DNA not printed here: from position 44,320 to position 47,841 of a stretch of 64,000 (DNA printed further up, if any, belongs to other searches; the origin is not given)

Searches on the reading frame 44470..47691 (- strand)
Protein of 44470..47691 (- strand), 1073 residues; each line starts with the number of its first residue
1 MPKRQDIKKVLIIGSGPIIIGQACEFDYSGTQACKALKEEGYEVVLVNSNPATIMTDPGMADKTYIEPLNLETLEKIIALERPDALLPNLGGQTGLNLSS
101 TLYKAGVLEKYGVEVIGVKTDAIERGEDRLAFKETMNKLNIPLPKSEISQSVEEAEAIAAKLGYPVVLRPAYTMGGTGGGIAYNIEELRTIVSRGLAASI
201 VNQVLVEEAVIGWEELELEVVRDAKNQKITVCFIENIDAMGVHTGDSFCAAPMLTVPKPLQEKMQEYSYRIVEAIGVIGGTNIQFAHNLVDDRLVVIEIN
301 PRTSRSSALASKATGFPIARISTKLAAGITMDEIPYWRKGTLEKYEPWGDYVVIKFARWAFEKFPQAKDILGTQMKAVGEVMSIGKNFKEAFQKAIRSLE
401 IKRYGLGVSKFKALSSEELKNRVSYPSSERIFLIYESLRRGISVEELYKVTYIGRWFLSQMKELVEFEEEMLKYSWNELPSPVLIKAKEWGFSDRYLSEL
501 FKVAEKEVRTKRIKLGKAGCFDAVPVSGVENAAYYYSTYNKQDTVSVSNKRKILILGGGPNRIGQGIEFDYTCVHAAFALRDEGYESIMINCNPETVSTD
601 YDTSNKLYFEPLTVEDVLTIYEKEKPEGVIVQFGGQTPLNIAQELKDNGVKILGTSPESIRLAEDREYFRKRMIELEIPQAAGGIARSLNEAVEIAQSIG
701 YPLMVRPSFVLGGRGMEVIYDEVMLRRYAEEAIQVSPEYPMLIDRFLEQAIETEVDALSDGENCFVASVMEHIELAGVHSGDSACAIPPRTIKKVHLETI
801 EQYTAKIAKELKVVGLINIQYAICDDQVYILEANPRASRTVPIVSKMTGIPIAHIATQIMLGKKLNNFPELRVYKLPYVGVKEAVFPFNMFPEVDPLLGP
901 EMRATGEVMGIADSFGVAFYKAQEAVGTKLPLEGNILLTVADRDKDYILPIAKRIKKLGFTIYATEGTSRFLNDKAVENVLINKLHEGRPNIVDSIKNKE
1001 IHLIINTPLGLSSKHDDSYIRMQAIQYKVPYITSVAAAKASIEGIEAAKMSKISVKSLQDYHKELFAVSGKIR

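Call 66: search_protein_families(library=pfam, proteins=[window:44470-47691:-], max_evalue=0.0001)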
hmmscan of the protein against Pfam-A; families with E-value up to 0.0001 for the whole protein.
window:44470-47691:- (1073 aa): 11 families
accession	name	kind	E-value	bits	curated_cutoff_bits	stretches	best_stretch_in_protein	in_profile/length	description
PF25596.1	CPSase_L_D1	-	1.3e-101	335.2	27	2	550-661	2-117/118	Carbamoyl phosphate synthase preATP-grasp domain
PF02786.22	CPSase_L_D2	-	3.2e-97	324.6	19.8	2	128-333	1-210/211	Carbamoyl-phosphate synthase L chain, ATP binding domain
PF02787.25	CPSase_L_D3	-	4.8e-24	84.6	26.6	1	422-500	2-79/80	Carbamoyl-phosphate synthetase large chain, oligomerisation domain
PF02142.27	MGS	-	7.7e-24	84.1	24.1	1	948-1033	2-94/94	MGS-like domain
PF02222.28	ATP-grasp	-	3.3e-21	76.2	27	2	136-304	3-164/179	ATP-grasp domain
PF07478.18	Dala_Dala_lig_C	-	8.5e-15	55.2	24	2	147-301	19-174/204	D-ala D-ala ligase C-terminus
PF15632.11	ATPgrasp_Ter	-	1.8e-12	47.6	29.1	1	797-866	46-114/131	ATP-grasp in the biosynthetic pathway with Ter operon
PF02655.19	ATP-grasp_3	-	2.3e-10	41.2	23.2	1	128-303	3-157/160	ATP-grasp domain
PF01071.24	GARS_A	-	7.3e-09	36.2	27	0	133-229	7-107/194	Phosphoribosylglycinamide synthetase, ATP-grasp (A) domain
PF08442.15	ATP-grasp_2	-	3.2e-07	30.6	29.5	0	133-232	8-123/202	ATP-grasp domain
PF13549.11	ATP-grasp_5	-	5.5e-07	29.6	27.6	0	133-169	16-52/221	ATP-grasp domain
